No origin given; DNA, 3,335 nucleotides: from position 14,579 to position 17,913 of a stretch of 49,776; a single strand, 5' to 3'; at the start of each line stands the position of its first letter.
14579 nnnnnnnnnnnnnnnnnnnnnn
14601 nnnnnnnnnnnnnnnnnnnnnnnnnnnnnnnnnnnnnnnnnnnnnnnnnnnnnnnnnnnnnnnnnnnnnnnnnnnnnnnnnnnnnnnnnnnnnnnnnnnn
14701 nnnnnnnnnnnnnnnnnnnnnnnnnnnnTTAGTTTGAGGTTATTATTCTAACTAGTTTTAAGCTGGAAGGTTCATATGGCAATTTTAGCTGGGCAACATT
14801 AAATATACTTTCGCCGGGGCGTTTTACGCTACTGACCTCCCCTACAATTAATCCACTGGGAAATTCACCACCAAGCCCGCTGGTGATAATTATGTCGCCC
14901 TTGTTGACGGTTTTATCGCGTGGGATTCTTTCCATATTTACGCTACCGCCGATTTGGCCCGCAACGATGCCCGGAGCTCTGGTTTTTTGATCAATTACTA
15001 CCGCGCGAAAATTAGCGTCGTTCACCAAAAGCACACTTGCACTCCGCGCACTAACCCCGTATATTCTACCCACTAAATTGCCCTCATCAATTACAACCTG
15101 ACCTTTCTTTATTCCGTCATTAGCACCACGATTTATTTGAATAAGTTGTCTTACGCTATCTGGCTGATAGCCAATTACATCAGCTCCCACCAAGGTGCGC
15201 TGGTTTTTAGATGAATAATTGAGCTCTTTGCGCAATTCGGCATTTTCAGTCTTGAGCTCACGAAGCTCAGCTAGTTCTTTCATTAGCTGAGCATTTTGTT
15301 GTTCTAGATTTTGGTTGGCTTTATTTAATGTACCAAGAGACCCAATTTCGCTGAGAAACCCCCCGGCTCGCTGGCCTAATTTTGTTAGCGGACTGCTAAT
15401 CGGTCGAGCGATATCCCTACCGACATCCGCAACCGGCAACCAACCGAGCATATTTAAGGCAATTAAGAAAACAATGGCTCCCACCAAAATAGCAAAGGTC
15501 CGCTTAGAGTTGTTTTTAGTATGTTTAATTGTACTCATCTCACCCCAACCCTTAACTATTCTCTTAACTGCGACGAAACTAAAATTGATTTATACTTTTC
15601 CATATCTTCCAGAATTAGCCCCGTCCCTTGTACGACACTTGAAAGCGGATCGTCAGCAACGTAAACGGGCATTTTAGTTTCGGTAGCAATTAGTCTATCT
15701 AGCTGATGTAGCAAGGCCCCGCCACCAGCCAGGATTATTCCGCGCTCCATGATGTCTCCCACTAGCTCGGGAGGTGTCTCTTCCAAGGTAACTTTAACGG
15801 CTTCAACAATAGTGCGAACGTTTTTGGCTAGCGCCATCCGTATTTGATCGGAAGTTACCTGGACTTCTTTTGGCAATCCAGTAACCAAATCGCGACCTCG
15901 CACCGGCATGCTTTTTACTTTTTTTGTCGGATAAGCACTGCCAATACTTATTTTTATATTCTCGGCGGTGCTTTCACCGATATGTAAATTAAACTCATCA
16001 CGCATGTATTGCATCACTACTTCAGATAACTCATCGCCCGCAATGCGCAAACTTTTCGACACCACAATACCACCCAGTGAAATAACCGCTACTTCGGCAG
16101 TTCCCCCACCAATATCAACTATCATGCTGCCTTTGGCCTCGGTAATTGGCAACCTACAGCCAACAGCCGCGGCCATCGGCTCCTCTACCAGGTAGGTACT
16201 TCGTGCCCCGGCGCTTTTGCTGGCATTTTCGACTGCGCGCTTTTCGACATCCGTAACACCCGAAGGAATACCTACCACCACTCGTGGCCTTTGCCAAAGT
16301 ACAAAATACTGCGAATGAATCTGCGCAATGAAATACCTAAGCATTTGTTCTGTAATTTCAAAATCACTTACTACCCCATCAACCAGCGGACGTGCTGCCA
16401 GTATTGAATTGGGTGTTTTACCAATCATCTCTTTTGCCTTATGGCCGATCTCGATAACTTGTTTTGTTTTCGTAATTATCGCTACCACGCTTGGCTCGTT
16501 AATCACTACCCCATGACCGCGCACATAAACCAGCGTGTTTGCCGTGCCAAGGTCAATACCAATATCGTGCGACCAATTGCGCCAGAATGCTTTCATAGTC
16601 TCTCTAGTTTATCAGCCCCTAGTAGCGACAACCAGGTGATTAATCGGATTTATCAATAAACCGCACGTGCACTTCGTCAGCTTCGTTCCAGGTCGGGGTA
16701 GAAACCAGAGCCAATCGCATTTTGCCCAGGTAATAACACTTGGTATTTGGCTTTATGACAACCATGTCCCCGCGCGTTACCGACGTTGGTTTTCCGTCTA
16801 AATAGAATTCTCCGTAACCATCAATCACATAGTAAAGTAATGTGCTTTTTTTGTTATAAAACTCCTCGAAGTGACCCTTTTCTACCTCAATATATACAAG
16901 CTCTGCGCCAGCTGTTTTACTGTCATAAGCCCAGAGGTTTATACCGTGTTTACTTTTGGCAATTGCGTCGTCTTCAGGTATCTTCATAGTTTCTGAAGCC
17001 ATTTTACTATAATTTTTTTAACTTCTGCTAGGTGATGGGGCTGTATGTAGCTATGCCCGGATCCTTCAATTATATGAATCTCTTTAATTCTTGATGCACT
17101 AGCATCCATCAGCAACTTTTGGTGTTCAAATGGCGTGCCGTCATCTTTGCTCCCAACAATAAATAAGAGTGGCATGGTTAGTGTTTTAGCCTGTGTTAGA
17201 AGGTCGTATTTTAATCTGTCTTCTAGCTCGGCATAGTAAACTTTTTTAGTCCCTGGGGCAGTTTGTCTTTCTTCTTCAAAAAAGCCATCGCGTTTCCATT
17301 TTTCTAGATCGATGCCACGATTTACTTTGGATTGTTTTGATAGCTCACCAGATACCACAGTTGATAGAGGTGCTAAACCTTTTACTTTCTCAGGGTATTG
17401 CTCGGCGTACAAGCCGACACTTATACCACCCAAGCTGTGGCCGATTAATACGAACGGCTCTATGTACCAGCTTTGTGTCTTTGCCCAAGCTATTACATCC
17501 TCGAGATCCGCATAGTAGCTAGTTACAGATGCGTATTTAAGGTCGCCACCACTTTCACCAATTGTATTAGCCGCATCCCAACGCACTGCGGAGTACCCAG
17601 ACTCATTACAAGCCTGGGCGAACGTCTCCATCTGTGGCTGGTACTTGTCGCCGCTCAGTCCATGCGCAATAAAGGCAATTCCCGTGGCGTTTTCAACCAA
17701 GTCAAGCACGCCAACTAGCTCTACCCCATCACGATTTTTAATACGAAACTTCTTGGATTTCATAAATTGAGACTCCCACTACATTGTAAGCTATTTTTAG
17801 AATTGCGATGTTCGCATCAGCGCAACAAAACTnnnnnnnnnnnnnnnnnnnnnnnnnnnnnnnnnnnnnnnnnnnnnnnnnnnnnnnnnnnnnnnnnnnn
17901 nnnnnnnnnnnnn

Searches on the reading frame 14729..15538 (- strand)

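Call 60: search_protein_families(library=pfam, proteins=[window:14729-15538:-], max_evalue=0.00001)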
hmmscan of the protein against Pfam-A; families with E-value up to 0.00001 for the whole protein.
window:14729-15538:- (269 aa): 1 family
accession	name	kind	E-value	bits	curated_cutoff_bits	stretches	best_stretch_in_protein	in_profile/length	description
PF04085.20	MreC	-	1.5e-36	125.8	28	1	121-266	1-146/147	Rod shape-determining protein MreC, barrel core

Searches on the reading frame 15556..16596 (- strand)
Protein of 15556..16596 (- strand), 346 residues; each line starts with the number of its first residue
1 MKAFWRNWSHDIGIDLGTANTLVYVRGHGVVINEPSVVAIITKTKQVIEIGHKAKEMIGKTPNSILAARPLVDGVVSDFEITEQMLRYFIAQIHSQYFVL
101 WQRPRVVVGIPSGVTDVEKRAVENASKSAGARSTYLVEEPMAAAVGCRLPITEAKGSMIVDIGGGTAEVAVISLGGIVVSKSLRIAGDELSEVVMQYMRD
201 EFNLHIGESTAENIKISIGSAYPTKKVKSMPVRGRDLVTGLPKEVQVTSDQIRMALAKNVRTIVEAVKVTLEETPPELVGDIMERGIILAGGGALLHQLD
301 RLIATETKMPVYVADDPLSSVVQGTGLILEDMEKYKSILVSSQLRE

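Call 60: search_protein_families(library=pfam, proteins=[window:15556-16596:-], max_evalue=0.00001)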
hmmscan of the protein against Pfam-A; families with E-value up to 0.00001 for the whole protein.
window:15556-16596:- (346 aa): 4 families
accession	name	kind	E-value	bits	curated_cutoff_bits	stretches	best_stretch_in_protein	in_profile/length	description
PF06723.19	MreB_Mbl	-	2.3e-141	470.8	27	1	10-336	2-326/327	MreB/Mbl protein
PF00012.26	HSP70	-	8.4e-11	41.2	20.6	1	105-207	135-243/599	Hsp70 protein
PF14450.12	FtsA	-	1e-08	36.1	31.8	1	159-315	2-111/127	Cell division protein FtsA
PF00022.25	Actin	-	3.4e-08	32.9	27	0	35-201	31-190/410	Actin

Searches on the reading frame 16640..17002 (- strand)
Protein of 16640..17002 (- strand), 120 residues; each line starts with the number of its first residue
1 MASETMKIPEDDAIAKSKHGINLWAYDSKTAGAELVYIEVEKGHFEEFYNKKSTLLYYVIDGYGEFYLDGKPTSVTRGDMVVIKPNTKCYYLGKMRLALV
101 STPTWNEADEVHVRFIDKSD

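Call 60: search_protein_families(library=pfam, proteins=[window:16640-17002:-], max_evalue=0.00001)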
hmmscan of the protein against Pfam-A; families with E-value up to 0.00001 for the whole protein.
window:16640-17002:- (120 aa): 2 families
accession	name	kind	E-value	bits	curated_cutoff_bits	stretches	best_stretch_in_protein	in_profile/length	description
PF05899.18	Cupin_3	-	1.2e-06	28.5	23.5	1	33-89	7-62/74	EutQ-like cupin domain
PF07883.17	Cupin_2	-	1.4e-06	28.4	27.2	1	40-88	5-53/70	Cupin domain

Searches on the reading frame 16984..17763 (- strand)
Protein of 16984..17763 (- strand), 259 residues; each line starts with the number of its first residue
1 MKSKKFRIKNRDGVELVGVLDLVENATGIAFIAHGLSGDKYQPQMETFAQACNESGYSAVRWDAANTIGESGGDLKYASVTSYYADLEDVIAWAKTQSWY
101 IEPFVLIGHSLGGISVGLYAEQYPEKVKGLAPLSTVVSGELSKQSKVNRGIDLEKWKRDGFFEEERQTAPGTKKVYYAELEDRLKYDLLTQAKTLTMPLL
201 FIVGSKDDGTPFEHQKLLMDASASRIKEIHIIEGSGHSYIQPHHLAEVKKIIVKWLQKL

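Call 60: search_protein_families(library=pfam, proteins=[window:16984-17763:-], max_evalue=0.00001)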
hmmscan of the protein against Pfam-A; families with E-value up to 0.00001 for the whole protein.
window:16984-17763:- (259 aa): 5 families
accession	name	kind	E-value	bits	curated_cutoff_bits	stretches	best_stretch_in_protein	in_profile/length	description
PF12146.15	Hydrolase_4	-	4.5e-20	72.4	27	1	27-142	4-116/239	Serine aminopeptidase, S33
PF00561.26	Abhydrolase_1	-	1.4e-09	38.4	25.8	1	33-141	6-103/245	alpha/beta hydrolase fold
PF12697.13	Abhydrolase_6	-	9e-09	36.7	26.3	1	32-248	3-214/217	Alpha/beta hydrolase family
PF00326.27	Peptidase_S9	-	9.1e-09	35.6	22.6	1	84-258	45-208/213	Prolyl oligopeptidase family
PF02129.25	Peptidase_S15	-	2.2e-06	28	23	1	52-141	47-134/262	X-Pro dipeptidyl-peptidase (S15 family)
